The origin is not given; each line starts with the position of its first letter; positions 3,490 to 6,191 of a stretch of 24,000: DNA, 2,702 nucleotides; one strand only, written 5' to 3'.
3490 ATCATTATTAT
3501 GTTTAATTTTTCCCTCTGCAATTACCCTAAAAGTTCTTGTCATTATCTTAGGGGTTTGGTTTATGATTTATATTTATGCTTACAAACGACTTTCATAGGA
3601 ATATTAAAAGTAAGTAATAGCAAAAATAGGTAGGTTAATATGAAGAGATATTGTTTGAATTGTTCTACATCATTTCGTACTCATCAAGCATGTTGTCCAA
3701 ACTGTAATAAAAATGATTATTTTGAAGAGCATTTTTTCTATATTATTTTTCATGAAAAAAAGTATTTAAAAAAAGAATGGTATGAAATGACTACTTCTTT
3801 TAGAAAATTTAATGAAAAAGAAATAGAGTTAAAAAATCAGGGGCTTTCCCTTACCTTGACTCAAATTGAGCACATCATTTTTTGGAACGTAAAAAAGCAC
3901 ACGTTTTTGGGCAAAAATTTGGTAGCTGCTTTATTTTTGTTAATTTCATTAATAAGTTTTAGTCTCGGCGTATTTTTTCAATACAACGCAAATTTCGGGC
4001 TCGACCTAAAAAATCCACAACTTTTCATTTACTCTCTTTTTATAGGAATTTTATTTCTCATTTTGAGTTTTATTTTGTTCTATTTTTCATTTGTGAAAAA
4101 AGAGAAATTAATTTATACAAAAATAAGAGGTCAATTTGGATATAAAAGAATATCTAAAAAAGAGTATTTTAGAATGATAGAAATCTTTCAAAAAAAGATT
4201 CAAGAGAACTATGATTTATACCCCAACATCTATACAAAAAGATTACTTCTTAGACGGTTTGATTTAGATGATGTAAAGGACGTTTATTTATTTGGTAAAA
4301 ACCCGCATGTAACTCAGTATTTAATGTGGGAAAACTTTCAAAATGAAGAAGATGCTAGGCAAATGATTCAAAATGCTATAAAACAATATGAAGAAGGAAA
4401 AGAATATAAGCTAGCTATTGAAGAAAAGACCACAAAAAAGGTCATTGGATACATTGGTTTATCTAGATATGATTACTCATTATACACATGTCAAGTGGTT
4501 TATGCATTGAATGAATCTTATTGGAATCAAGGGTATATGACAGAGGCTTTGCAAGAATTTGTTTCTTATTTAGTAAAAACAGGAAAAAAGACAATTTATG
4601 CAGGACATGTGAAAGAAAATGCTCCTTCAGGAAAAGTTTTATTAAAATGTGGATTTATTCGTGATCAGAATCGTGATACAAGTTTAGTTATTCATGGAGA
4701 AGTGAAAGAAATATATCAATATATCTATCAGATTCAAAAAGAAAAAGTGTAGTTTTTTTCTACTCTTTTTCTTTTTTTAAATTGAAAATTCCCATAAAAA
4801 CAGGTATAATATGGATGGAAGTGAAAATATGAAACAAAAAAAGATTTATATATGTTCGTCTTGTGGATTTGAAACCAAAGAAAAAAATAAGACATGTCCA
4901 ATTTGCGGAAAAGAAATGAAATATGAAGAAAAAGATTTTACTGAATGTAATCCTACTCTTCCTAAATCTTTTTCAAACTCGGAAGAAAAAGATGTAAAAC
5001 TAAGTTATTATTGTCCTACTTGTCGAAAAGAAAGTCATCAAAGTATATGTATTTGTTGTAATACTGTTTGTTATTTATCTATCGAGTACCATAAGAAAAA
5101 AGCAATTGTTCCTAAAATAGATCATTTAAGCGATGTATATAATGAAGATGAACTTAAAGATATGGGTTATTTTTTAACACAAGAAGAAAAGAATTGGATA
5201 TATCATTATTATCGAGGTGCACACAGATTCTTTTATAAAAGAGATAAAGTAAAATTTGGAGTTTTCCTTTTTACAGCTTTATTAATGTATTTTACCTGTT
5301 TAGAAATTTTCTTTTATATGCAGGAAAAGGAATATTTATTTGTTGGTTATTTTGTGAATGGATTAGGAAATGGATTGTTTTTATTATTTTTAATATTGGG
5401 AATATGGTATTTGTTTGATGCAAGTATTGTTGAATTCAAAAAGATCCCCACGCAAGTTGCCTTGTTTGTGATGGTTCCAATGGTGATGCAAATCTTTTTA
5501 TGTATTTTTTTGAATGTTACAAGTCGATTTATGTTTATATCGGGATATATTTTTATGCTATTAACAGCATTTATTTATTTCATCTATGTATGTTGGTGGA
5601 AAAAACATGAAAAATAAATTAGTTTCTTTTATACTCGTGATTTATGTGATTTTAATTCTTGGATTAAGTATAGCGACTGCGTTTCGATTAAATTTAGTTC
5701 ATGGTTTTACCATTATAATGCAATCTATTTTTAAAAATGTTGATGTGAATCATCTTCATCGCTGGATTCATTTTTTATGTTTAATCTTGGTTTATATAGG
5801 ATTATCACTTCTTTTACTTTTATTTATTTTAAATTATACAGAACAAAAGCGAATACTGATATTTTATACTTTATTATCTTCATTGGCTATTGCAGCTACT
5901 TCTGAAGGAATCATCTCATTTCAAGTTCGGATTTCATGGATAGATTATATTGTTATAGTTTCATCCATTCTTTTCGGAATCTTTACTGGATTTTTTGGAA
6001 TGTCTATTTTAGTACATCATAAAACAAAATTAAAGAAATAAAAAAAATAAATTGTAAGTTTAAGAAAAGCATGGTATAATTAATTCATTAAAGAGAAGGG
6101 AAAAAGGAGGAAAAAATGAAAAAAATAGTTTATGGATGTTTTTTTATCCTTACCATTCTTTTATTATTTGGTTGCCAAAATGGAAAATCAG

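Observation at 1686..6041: Six-gene, two-operon cluster of zinc-ribbon / polytopic membrane proteins that I cannot place in any described system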

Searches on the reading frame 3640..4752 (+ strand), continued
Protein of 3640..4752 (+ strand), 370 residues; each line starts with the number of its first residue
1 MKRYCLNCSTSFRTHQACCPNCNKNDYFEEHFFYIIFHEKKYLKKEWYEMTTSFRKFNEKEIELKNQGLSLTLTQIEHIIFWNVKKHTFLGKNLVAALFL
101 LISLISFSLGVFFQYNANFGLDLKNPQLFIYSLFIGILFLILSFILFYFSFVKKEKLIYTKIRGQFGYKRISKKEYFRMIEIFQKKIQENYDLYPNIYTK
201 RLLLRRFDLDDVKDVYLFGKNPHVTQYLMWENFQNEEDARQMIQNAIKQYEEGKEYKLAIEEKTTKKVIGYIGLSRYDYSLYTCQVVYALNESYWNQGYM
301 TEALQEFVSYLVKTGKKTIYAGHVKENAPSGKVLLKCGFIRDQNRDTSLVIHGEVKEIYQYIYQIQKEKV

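Call 72: predict_structure(alignment_id=A1)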
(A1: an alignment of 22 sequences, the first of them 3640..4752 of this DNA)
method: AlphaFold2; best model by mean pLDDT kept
length: 370 residues; sequences in the alignment: 22
mean_pLDDT: 87.4   pTM: 0.53
mean pLDDT of the five models: 87.4, 87.0, 87.0, 86.7, 86.4
residues with pLDDT >= 90: 220; 70-90: 118; 50-70: 25; < 50: 7
segments of 3 or more residues with pLDDT < 50: 367-370
pLDDT, mean of each block of 10 residues (from residue 1): 83 82 81 91 94 91 86 88 94 95 93 67 69 94 96 95 92 92 74 73 94 95 88 94 87 77 96 77 86 94 95 85 92 95 90 91 66
secondary structure, 60 per line:
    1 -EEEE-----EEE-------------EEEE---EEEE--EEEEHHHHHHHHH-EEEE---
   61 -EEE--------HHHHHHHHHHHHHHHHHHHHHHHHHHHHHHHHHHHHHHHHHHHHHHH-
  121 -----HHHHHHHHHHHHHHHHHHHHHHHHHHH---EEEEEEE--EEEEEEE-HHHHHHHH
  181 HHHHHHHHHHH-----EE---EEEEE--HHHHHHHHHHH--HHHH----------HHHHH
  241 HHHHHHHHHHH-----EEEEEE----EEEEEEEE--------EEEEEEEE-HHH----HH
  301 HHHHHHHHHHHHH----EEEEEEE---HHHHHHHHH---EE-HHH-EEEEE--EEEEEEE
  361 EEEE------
elements in order: E2-5 E11-13 E27-30 E34-37 E40-43 H44-52 E54-57 E62-64 H73-119 H126-152 E156-162 E165-171 H173-191 E202-206 H209-219 H222-225 H236-251 E257-262 E267-274 E283-290 H299-313 E318-324 H328-336 E347-351 E354-364
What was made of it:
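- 3640..4224 (+): O4 N-terminal half: zinc ribbon plus a small beta domain, a two-helix membrane hairpin and a linker. This is the 'anchor'. AF2 on alignment A1: strands at 2-64, helices 73-119 and 126-152, hairpin 156-171, helix 173-191, mean pLDDT 87 (call 72).
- On GNAT, Acetyltransf_3 (PF13302): AF2 model with pLDDT 87 (call 72).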

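Call 74: fold_search(model_id=the predicted structure, library=pdb)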
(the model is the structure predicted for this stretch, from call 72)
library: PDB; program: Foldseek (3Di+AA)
matches with E <= 10: 937; with E <= 0.001: 418
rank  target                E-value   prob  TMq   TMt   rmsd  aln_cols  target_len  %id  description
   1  3fbu_A                2.4e-12  1.00  0.41  0.88   1.9       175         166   24  The crystal structure of the acetyltransferase (GNAT family) from Bacillus anthracis (released 2008-12-23)
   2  3fbu_B                2.8e-11  1.00  0.41  0.89   1.8       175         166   24  The crystal structure of the acetyltransferase (GNAT family) from Bacillus anthracis (released 2008-12-23)
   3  2fck                  1.4e-10  1.00  0.41  0.84   2.7       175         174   22  Structure of a putative ribosomal-protein-serine acetyltransferase from Vibrio cholerae. (released 2006-02-28)
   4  3r95_A                3.2e-10  1.00  0.42  0.82   2.6       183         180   20  Crystal structure of Microcin C7 self immunity acetyltransferase MccE in complex with Acetyl-CoA (released 2011-04-20)
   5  7kyj_B                4.1e-10  1.00  0.41  0.75   3.0       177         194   18  Structure of a GNAT superfamily PA3944 acetyltransferase in complex with zinc (released 2020-12-16)
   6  7kps_B                4.9e-10  1.00  0.41  0.78   3.0       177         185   18  Structure of a GNAT superfamily PA3944 acetyltransferase in complex with AcCoA (released 2020-11-25)
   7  3r95_B                5.1e-10  1.00  0.41  0.83   2.5       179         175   20  Crystal structure of Microcin C7 self immunity acetyltransferase MccE in complex with Acetyl-CoA (released 2011-04-20)
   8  7kpp_A                6.4e-10  1.00  0.41  0.79   3.1       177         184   18  Structure of the E102A mutant of a GNAT superfamily PA3944 acetyltransferase (released 2020-11-25)
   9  7kpp_B                6.4e-10  1.00  0.42  0.76   3.2       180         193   17  Structure of the E102A mutant of a GNAT superfamily PA3944 acetyltransferase (released 2020-11-25)
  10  3igr_A                6.7e-10  1.00  0.41  0.77   3.9       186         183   17  The Crystal Structure of Ribosomal-protein-S5-alanine Acetyltransferase from Vibrio fischeri to 2.0A (released 2009-09-01)
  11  1s7n_C                7.1e-10  1.00  0.40  0.79   2.7       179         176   18  Ribosomal L7/L12 alpha-N-protein acetyltransferase in complex with Coenzyme A (CoA free sulfhydryl) (released 2005-03-15)
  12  6edd_A                7.9e-10  1.00  0.41  0.79   3.0       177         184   18  Crystal structure of a GNAT Superfamily PA3944 acetyltransferase in complex with CoA (P1 space group) (released 2018-08-22)
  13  1s7n_A                7.9e-10  1.00  0.41  0.81   2.6       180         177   19  Ribosomal L7/L12 alpha-N-protein acetyltransferase in complex with Coenzyme A (CoA free sulfhydryl) (released 2005-03-15)
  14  3r96_B                9.9e-10  1.00  0.40  0.82   2.5       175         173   20  Crystal structure of Microcin C7 self immunity acetyltransferase MccE in complex with Acetyl-CoA and AMP (released 2011-04-20)
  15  6edd_B                1.6e-09  1.00  0.41  0.76   3.0       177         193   18  Crystal structure of a GNAT Superfamily PA3944 acetyltransferase in complex with CoA (P1 space group) (released 2018-08-22)
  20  1s7n_B                3.1e-09  1.00  0.40  0.77   2.9       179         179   19  Ribosomal L7/L12 alpha-N-protein acetyltransferase in complex with Coenzyme A (CoA free sulfhydryl) (released 2005-03-15)
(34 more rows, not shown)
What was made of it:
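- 4225..4752 (+): O4 C-terminal half: GNAT (Acetyltransf_3) domain, predicted to be cytoplasmic. Foldseek to 3fbu at 2.4e-12 with TM 0.88, then RimL, MccE, PA3944 and RimJ (call 74).
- On GNAT, Acetyltransf_3 (PF13302): Foldseek to 3fbu: E 2.4e-12, TM 0.88, rmsd 1.9 (call 74).
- Its nearest structures acetylate ribosomal proteins, polyamines, microcin C or polymyxin (call 74). The GNAT fold is as close to MccE, PA3944 and bleomycin acetyltransferase as to RimL or RimJ (call 74).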

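Call 78: search_protein_families(library=pfam, proteins=[L015:7502-8020:+, L008:11005-11532:+, L018:3613-4377:+, L018:4391-5047:-, L018:5631-6509:+, L002:9344-9778:+, L012:8533-9567:+, L021:9887-10960:+, L008:7463-9880:+], max_evalue=0.001)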
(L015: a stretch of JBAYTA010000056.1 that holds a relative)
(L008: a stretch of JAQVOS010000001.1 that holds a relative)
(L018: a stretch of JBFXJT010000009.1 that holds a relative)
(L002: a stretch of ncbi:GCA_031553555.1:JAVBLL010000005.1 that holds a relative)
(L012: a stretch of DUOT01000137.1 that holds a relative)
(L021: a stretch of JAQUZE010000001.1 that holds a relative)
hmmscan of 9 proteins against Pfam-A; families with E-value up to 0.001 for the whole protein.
L015:7502-8020:+ (172 aa): 0 families

L008:11005-11532:+ (175 aa): 0 families

L018:3613-4377:+ (254 aa): 3 families
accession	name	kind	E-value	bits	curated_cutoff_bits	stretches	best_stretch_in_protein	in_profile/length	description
PF00326.27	Peptidase_S9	-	4.3e-06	26.8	22.6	1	108-223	54-173/213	Prolyl oligopeptidase family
PF00561.26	Abhydrolase_1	-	6.4e-06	26.4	25.8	1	32-151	1-102/245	alpha/beta hydrolase fold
PF12146.15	Hydrolase_4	-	0.0002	21.2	27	1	29-138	2-96/239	Serine aminopeptidase, S33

L018:4391-5047:- (218 aa): 0 families

L018:5631-6509:+ (292 aa): 2 families
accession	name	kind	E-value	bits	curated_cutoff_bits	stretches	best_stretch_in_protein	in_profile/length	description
PF02368.24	Big_2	-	4.8e-11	42.9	22.8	2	204-258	2-55/79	Bacterial Ig-like domain (group 2)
PF12985.13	DUF3869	-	0.00017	22.2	24.5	1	63-99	30-67/85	Domain of unknown function (DUF3869)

L002:9344-9778:+ (144 aa): 0 families

L012:8533-9567:+ (344 aa): 3 families
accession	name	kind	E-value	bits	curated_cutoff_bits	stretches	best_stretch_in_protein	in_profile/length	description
PF13306.12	LRR_5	-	1.3e-49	167.7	27.7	2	187-311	3-127/127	BspA type Leucine rich repeat region (6 copies)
PF09479.16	Flg_new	-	5.8e-15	55.6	27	1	26-85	3-65/65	Listeria-Bacteroides repeat domain (List_Bact_rpt)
PF13855.12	LRR_8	-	0.00027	21.1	27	0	205-253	11-60/61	Leucine rich repeat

L021:9887-10960:+ (357 aa): 2 families
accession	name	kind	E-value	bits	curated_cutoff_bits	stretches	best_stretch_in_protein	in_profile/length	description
PF13302.13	Acetyltransf_3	-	2e-17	64.6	25.4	1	194-330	3-138/138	Acetyltransferase (GNAT) domain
PF00583.31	Acetyltransf_1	-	2.9e-05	24.8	20.7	1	247-329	33-116/116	Acetyltransferase (GNAT) family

L008:7463-9880:+ (805 aa): 4 families
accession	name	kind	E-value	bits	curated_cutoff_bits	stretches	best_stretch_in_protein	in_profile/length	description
PF00122.25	E1-E2_ATPase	-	3.8e-51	173.6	28.1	1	293-470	2-179/181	E1-E2 ATPase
PF00702.32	Hydrolase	-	5.6e-27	95.8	26.4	1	488-700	1-188/191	haloacid dehalogenase-like hydrolase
PF00403.32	HMA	-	6.8e-20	71.7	24.8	2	75-135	2-62/62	Heavy-metal-associated domain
PF08282.18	Hydrolase_3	-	0.00012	22.3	20.9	0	685-727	205-247/255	haloacid dehalogenase-like hydrolase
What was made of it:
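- Tried and rejected: It has no Pfam match (call 78).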

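Call 87: search_protein_families(library=phrogs, proteins=[window:3640-4752:+], max_evalue=0.01)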
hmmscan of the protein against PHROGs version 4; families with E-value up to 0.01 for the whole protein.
window:3640-4752:+ (370 aa): 1 family
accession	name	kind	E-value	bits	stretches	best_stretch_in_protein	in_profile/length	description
phrog_1249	-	other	7.2e-17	62.7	1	199-350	5-157/180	acetyltransferase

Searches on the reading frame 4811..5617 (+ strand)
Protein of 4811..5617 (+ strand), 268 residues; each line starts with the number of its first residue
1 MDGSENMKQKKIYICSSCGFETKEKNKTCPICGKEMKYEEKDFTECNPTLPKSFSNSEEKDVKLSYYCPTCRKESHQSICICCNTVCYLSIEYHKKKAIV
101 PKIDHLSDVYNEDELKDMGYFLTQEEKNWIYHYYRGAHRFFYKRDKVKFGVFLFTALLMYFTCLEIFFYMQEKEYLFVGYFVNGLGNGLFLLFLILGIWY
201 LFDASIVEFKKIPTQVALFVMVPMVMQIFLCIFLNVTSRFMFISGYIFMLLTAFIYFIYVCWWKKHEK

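Call 4: search_protein_families(library=pfam, proteins=[window:4829-5617:+], max_evalue=1)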
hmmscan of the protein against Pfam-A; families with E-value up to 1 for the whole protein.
window:4829-5617:+ (262 aa): 8 families
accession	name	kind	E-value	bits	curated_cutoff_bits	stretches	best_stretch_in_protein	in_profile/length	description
PF13240.11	Zn_Ribbon_1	-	0.0043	17.2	25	1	9-29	2-22/23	zinc-ribbon domain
PF13248.11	Zn_ribbon_3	-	0.022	14.7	27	1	8-29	4-25/26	zinc-ribbon domain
PF13920.12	zf-C3HC4_3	-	0.024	14.9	27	1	7-31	24-47/49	Zinc finger, C3HC4 type (RING finger)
PF21349.2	RUBY_RBDX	-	0.034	14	26.5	1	7-28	1-24/30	Rubrerythrin, rubredoxin-like domain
PF14169.11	YdjO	-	0.055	13.7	27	1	18-36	37-55/59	Cold-inducible protein YdjO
PF12773.13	DZR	-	0.15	12.7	27.3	0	9-77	1-44/45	Double zinc ribbon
PF24460.1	DUF7575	-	0.15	11.8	28.5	0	21-30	4-13/28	Domain of unknown function (DUF7575)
PF04810.20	zf-Sec23_Sec24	-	0.29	11.6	25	1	5-30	8-33/39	Sec23/Sec24 zinc finger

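Call 8: search_protein_families(library=ncbifam, proteins=[window:4829-5617:+], max_evalue=1)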
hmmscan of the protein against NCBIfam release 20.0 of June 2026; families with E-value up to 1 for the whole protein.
window:4829-5617:+ (262 aa): 6 families
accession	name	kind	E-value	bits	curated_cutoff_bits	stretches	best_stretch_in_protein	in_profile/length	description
NF008757.0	PRK11788.1-5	equivalog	0.0045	16.2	363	1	2-27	349-374/388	lipopolysaccharide assembly protein LapB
NF049953.1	ribbon_DG_selen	exception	0.088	12.7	130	1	4-27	145-168/172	zinc ribbon-containing (seleno)protein DG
NF008755.0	PRK11788.1-3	equivalog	0.095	12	430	1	2-33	349-380/388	lipopolysaccharide assembly protein LapB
NF009148.0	PRK12496.1-5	equivalog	0.24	11.3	243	1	4-32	123-151/163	hypothetical protein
TIGR03269.1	met_CoM_red_A2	equivalog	0.5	8.8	517.1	1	6-48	63-107/530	methyl coenzyme M reductase system, component A2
NF045720.1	rubredox_RCKP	subfamily_domain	0.53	9.9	45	1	6-33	3-32/34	RCKP-type rubredoxin-like domain-containing protein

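Call 9: search_protein_families(library=padloc, proteins=[window:4829-5617:+], max_evalue=1)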
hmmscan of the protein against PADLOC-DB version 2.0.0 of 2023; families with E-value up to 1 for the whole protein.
window:4829-5617:+ (262 aa): 1 family
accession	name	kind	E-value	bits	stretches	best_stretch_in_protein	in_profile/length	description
PDLC00051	DruE4|DruE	-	0.81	5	1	3-57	1404-1459/1829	SNF2 family N-terminal domain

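Call 27: find_homologous_proteins(query=window:4811-5617:+, max_evalue=0.001)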
Query window:4811-5617:+ (268 aa): 3 proteins with E <= 0.001 among 231 candidates.
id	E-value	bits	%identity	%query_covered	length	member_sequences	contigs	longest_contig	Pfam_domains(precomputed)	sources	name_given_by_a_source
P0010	1.7e-181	620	100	100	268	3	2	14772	-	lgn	-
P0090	1.7e-91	325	57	96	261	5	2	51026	-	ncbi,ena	-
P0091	7.7e-56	208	40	94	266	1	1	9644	-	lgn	-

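Call 60: search_solved_structures(query=A3, max_evalue=1)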
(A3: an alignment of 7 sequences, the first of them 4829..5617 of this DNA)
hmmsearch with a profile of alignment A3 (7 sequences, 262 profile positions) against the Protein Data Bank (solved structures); distinct sequences matched with E-value up to 1: 25.
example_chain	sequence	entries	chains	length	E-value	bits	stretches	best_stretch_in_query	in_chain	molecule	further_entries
7w5z_I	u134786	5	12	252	0.039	16.5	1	63-126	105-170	Cytochrome c oxidase subunit TT9 | COXTT9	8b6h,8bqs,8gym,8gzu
7ah2_AAA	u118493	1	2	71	0.33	13.5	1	5-31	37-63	E3 ubiquitin-protein ligase Mdm2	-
2vje_B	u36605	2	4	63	0.33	13.5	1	5-35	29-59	MDM4 PROTEIN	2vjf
5mnj_D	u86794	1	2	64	0.34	13.4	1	5-35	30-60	Protein Mdm4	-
3mps_A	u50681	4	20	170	0.46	13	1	4-32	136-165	Rubrerythrin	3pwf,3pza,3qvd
1nnq_A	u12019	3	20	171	0.46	13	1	4-32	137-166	Rubrerythrin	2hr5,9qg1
7fse_A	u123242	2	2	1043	0.56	12.7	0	4-30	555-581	Reverse gyrase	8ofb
6sqp_A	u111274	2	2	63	0.59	12.7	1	4-32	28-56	E3 ubiquitin-protein ligase Mdm2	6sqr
7mla_A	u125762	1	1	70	0.59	12.7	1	5-35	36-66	Protein Mdm4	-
4ddt_A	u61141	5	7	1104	0.6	12.6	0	4-30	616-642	Reverse gyrase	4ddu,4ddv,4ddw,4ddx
6sqr_D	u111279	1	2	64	0.61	12.6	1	4-32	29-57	E3 ubiquitin-protein ligase Mdm2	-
6sqs_A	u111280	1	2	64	0.61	12.6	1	4-32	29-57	E3 ubiquitin-protein ligase Mdm2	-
7fsf_A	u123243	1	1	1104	0.62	12.6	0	4-30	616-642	Reverse gyrase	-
6sqo_A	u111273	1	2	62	0.62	12.6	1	4-32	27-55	E3 ubiquitin-protein ligase Mdm2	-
6sqp_C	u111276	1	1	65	0.64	12.6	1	4-32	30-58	E3 ubiquitin-protein ligase Mdm2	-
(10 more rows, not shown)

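Call 77: search_protein_families(library=pfam, alignment_id=A3, max_evalue=0.001)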
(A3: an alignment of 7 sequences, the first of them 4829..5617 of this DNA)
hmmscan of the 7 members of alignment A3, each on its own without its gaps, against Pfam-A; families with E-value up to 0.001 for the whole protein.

A. member 1, window:4829-5617:+ (262 aa): 0 families

B. families by the number of members that match (of 7 scanned): 3 families
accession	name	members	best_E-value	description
PF02207.25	zf-UBR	2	0.00024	Putative zinc finger in N-recognin (UBR box)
PF21349.2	RUBY_RBDX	1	0.00069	Rubrerythrin, rubredoxin-like domain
PF12773.13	DZR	1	0.00093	Double zinc ribbon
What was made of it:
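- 4829..5617 (+): O5: two Cys4 zinc ribbons, a linker and 4 TM helices. No family hit (calls 4, 8, 77).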

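Call 87: search_protein_families(library=phrogs, proteins=[window:4829-5617:+], max_evalue=0.01)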
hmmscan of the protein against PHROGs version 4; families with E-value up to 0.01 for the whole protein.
window:4829-5617:+ (262 aa): 1 family
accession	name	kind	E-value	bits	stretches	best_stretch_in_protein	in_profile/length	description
phrog_33099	-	unknown function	0.0069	17.2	1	4-41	23-59/71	-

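Call 90: find_encoding_contigs(protein=P0090, flank=7000, max_places=2)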
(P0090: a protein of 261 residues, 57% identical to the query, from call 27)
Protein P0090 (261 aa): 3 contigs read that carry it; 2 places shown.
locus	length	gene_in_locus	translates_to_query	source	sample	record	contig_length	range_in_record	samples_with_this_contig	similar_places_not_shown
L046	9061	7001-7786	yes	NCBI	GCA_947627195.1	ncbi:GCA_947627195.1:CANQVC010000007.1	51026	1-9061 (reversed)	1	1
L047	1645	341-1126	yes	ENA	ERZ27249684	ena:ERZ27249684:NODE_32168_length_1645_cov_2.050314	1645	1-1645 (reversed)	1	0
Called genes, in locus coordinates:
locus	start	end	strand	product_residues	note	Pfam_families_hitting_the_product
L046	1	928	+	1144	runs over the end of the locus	PF17757:UvrB_inter, PF02559:CarD_TRCF_RID, PF00270:DEAD, PF00271:Helicase_C, PF03461:TRCF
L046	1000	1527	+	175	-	PF04014:MazE_antitoxin, PF15714:SpoVT_C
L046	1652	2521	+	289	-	PF02645:DegV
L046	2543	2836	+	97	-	-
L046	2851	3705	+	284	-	PF01116:F_bP_aldolase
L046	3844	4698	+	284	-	-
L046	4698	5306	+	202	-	-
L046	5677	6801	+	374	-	PF13302:Acetyltransf_3, PF00583:Acetyltransf_1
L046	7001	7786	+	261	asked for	-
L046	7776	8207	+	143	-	-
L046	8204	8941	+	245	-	PF09479:Flg_new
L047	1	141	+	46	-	?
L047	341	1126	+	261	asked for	-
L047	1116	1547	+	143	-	-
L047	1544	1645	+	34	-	?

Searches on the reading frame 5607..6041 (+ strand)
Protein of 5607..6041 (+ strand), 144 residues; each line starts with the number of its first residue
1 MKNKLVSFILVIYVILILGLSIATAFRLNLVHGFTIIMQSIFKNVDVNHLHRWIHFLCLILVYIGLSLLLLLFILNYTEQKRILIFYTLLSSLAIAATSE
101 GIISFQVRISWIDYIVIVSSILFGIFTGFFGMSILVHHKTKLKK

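Call 4: search_protein_families(library=pfam, proteins=[window:5607-6041:+], max_evalue=1)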
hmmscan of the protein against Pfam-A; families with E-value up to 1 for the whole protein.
window:5607-6041:+ (144 aa): 2 families
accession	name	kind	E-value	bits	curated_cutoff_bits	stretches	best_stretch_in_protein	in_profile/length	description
PF03779.20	SPW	-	0.13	13.2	31.5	1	15-84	17-78/93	SPW repeat domain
PF04906.18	Tweety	-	0.54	9.3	31.8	1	28-96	179-245/431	Tweety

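Call 8: search_protein_families(library=ncbifam, proteins=[window:5607-6041:+], max_evalue=1)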
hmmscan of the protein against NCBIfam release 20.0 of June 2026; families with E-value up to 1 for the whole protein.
window:5607-6041:+ (144 aa): 1 family
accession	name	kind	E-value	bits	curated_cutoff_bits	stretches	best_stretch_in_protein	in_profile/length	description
NF046082.1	assoc_w_XrtX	equivalog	0.78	9.4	75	0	13-95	7-105/147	XrtX-associated membrane protein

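Call 9: search_protein_families(library=padloc, proteins=[window:5607-6041:+], max_evalue=1)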
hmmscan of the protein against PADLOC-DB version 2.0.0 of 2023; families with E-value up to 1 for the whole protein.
window:5607-6041:+ (144 aa): 0 families

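Call 45: search_protein_families(library=pfam, alignment_id=A4, max_evalue=0.01)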
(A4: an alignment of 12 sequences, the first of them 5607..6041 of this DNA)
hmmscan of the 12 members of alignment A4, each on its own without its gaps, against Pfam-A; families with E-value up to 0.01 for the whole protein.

A. member 1, window:5607-6041:+ (144 aa): 0 families

B. families by the number of members that match (of 12 scanned): 3 families
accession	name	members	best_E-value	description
PF04892.17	VanZ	6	3.8e-18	VanZ like family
PF20563.3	DUF6773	1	0.0046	Family of unknown function (DUF6773)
PF10043.14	DUF2279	1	0.0048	Predicted periplasmic lipoprotein (DUF2279)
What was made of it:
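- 5607..6041 (+): O6: 4-TM protein, probably a degenerate VanZ-like (Lipocone) protein. It overlaps O5 by 11 nt. Six of 12 family members hit PF04892, best E 3.8e-18 (call 45).
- On VanZ (PF04892), for O6: The window's O6 has no hit at E <= 0.01, while 6 of 12 aligned relatives do hit (call 45).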

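Call 87: search_protein_families(library=phrogs, proteins=[window:5607-6041:+], max_evalue=0.01)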
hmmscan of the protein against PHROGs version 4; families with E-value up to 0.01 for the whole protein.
window:5607-6041:+ (144 aa): 0 families
